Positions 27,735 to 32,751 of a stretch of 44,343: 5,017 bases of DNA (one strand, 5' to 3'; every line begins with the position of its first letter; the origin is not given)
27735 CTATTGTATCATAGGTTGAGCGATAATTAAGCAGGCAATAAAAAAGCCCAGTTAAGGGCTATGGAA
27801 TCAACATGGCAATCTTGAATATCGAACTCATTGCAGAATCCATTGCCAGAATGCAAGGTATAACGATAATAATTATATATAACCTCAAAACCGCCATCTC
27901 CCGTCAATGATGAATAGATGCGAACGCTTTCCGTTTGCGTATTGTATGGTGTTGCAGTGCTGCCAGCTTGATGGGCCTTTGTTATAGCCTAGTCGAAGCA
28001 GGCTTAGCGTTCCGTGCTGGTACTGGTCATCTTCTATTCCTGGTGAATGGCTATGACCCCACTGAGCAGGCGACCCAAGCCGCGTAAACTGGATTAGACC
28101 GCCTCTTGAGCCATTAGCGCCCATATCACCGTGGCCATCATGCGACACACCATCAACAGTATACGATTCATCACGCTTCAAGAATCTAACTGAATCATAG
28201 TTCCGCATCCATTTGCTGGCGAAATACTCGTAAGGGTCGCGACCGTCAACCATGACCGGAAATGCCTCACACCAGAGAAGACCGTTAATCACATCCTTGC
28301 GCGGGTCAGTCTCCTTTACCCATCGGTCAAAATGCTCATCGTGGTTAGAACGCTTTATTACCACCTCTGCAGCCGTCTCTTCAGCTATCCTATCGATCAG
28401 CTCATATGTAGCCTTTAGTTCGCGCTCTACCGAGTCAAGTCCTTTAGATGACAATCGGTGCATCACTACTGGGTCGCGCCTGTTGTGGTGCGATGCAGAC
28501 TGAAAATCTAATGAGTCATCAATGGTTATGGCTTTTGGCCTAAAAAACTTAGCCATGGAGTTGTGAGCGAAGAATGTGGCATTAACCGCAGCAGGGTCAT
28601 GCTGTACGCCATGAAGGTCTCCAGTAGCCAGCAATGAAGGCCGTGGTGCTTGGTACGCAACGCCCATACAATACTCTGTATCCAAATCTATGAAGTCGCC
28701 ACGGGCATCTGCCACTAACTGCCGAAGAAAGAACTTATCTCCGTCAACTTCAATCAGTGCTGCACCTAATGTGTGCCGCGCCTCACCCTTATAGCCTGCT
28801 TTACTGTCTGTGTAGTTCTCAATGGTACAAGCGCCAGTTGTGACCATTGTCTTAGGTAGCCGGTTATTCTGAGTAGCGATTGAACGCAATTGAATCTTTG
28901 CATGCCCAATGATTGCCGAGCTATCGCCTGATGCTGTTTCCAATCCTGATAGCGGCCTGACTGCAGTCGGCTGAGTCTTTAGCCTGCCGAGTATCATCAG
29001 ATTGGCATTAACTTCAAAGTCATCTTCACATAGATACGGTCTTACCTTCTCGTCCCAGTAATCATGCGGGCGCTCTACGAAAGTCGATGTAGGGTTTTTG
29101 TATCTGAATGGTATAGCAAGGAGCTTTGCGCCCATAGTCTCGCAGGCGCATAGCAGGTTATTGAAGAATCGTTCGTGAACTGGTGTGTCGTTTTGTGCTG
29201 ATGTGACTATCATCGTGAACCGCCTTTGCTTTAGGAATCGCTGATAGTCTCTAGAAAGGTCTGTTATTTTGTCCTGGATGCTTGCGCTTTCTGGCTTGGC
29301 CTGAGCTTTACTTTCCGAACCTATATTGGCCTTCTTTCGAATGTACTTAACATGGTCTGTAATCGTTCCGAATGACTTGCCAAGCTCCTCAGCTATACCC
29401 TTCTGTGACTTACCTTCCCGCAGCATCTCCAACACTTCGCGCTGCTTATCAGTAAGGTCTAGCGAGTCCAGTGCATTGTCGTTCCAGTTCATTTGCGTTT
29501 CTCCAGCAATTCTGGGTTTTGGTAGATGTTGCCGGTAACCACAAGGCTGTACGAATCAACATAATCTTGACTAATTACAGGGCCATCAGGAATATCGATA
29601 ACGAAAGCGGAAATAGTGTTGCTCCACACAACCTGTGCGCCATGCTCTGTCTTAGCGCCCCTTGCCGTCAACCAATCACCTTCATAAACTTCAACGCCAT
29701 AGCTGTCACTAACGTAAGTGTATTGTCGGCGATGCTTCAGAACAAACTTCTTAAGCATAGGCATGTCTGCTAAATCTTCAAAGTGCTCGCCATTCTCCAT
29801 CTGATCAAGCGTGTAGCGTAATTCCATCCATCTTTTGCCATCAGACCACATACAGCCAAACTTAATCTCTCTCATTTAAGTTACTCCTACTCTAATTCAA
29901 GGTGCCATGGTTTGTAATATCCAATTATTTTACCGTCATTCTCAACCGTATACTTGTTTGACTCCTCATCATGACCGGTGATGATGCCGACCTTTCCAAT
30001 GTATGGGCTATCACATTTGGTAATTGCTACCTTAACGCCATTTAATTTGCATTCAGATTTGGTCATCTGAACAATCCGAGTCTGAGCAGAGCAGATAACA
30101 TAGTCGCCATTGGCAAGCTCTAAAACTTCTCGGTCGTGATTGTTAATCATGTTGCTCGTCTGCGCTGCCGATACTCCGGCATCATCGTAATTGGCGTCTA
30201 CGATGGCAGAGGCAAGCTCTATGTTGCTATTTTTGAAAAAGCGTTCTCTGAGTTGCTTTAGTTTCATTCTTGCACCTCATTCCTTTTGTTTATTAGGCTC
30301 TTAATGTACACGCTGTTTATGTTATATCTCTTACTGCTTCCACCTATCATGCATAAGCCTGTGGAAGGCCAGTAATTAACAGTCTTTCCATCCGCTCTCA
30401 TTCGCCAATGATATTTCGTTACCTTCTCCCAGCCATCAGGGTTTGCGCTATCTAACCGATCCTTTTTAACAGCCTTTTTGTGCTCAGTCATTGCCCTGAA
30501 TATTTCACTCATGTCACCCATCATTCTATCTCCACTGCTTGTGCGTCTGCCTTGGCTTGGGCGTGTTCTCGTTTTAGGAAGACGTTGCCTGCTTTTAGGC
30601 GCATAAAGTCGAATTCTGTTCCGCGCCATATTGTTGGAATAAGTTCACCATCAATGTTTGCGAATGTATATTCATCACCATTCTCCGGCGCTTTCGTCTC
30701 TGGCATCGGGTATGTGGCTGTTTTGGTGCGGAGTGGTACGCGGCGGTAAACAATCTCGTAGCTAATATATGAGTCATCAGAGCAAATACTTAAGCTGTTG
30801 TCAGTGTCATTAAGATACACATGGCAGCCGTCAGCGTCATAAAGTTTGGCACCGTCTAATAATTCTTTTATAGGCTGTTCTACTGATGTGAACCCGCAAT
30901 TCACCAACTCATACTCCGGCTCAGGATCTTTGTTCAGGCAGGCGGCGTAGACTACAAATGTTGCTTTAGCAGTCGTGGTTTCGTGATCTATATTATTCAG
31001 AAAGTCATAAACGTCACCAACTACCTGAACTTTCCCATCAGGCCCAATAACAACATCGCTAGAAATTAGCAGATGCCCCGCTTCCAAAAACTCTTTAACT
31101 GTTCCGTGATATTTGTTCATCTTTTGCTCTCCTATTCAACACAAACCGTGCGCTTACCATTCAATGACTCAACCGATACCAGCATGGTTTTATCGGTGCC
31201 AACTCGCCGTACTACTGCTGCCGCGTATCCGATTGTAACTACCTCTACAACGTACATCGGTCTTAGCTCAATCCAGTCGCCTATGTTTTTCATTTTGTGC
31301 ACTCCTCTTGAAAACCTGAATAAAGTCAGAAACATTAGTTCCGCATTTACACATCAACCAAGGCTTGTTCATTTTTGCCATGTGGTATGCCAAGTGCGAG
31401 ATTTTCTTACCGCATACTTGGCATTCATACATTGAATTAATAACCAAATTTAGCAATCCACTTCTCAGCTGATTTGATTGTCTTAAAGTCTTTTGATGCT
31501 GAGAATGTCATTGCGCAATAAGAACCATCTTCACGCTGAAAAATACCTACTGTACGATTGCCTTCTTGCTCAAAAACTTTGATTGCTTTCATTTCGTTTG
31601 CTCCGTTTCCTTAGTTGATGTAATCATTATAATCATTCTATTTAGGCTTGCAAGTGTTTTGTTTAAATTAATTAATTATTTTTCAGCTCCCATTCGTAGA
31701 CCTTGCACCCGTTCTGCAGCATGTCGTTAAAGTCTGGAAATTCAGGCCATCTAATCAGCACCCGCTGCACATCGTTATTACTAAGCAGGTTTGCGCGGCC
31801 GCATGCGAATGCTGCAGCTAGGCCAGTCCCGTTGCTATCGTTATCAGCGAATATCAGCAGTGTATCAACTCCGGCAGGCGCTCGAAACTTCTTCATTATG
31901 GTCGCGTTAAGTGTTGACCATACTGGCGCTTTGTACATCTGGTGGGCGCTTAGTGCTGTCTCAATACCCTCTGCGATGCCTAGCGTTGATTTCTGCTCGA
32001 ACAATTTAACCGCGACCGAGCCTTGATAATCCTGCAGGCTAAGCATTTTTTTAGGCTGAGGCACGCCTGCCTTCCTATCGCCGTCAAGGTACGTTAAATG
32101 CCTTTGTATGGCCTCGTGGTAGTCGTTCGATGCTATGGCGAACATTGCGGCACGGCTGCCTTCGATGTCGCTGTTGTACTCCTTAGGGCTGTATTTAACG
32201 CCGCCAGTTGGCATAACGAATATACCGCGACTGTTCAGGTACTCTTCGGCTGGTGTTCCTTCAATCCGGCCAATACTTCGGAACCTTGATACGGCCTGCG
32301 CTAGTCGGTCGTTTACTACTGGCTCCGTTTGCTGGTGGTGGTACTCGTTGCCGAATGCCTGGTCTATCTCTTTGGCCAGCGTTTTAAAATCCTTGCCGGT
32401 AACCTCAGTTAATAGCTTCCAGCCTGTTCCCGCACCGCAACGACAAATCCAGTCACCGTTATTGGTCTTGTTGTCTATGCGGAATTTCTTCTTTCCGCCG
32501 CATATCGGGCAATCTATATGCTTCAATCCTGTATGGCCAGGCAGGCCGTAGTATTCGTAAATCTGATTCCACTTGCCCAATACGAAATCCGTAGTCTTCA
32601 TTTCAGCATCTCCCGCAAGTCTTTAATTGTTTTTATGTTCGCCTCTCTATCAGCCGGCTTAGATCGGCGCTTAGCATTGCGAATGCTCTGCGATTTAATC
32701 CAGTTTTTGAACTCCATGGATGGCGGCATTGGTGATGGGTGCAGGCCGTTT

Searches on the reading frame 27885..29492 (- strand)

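Call 32: search_protein_families(library=phrogs, proteins=[window:27885-29492:-], max_evalue=0.001)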
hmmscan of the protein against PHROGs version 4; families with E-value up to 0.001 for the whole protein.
window:27885-29492:- (535 aa): 3 families
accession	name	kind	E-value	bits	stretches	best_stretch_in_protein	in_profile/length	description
phrog_1745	-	other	3.2e-140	469.4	1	48-534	52-541/542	DNA transfer protein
phrog_1740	-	transcription regulation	0.00023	20.8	1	13-54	169-211/567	RNA polymerase sigma factor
phrog_27555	-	transcription regulation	0.00077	20.1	0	10-59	129-178/203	transcriptional regulator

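Call 84: search_protein_families(library=ncbifam, proteins=[window:27885-29492:-], max_evalue=0.01)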
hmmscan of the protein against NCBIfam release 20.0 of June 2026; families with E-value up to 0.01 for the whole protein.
window:27885-29492:- (535 aa): 13 families
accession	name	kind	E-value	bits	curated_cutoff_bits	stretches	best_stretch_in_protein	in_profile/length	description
TIGR01884.1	cas_HTH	subfamily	1.7e-06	27.6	60.2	1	12-72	139-198/202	CRISPR-associated CARF protein Csa3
NF052445.1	RespRegMctR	equivalog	4.5e-06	26.2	300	1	9-59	141-191/205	two-component system response regulator MctR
TIGR02937.1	sigma70-ECF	superfamily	5.9e-06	26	42.9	1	6-54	113-160/165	sigma-70 family RNA polymerase sigma factor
NF007935.0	PRK10651.1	equivalog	4.8e-05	22.6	250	1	9-62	152-205/216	two-component system response regulator NarL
TIGR03541.1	reg_near_HchA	equivalog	6.3e-05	22.6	215.6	1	10-65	169-222/232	PA1136 family autoinducer-binding transcriptional regulator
TIGR03020.2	EpsA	equivalog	0.00015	21.5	170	1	12-66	190-244/247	XrtB/PEP-CTERM-associated transcriptional regulator EpsA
NF047785.1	respo_reg_MadR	equivalog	0.00071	19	300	1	10-62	146-198/209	MadR family response regulator transcription factor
TIGR02985.1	Sig70_bacteroi1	subfamily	0.0032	17.7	126.4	1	12-49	114-152/162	RNA polymerase sigma-70 factor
NF041830.1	RR_TF_ErdR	exception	0.0044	16.8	390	1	12-63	150-201/213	response regulator transcription factor ErdR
NF003420.0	PRK04841.1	equivalog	0.0056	14.7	537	1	12-65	838-891/903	HTH-type transcriptional regulator MalT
NF041232.1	BagY_FevT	exception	0.0058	15.5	700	1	10-60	294-344/367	LuxR family transcriptional regulator BagY/FevT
NF007505.1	PRK10100.1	equivalog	0.0072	16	250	0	6-57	138-189/204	biofilm master transcriptional regulator CsgD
TIGR00721.1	tfx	subfamily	0.0083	16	60.25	0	13-55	7-45/137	Tfx family DNA-binding protein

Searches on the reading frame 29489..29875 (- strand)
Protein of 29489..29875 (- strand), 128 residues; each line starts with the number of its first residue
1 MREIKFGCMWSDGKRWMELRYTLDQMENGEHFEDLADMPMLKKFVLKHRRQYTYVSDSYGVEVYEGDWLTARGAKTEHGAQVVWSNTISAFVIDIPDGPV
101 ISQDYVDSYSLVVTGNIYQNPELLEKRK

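Call 78: search_protein_families(library=pfam, proteins=[window:29489-29875:-], max_evalue=0.01)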
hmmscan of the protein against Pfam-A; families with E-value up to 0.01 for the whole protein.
window:29489-29875:- (128 aa): 1 family
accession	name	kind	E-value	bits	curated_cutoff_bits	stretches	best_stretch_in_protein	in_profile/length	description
PF09643.15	YopX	-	8.8e-10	39.1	22.4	1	45-125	49-128/128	YopX protein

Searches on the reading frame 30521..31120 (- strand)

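Call 32: search_protein_families(library=phrogs, proteins=[window:30521-31120:-], max_evalue=0.001)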
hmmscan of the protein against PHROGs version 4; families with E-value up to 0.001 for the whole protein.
window:30521-31120:- (199 aa): 1 family
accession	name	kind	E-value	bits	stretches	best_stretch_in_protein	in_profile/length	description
phrog_18768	-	unknown function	2.1e-10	41.8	1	119-193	46-124/131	-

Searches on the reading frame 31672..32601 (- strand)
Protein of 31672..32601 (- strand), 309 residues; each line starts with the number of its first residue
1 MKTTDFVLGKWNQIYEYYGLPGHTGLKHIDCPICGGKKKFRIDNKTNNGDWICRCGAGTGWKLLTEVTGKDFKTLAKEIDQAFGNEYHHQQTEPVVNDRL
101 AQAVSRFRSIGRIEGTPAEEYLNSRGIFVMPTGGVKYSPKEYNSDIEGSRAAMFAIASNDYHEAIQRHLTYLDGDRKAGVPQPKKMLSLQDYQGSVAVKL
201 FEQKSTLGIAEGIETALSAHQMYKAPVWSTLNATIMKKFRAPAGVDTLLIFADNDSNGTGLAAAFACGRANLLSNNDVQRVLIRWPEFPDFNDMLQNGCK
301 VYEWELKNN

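Call 32: search_protein_families(library=phrogs, proteins=[window:31672-32601:-], max_evalue=0.001)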
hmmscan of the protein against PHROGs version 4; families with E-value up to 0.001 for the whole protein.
window:31672-32601:- (309 aa): 5 families
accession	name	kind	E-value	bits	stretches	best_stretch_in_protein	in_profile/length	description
phrog_510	-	DNA, RNA and nucleotide metabolism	4.4e-78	264.6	1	2-306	17-356/667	DNA primase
phrog_2249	-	DNA, RNA and nucleotide metabolism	4.7e-15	56.3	1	27-296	15-308/802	DNA primase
phrog_47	-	DNA, RNA and nucleotide metabolism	4e-13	49.8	1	10-127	30-159/947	DNA primase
phrog_25777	-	DNA, RNA and nucleotide metabolism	1.4e-12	47.5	1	7-79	48-123/907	DNA primase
phrog_1139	-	DNA, RNA and nucleotide metabolism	7.4e-10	38.4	1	26-297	27-271/895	DNA primase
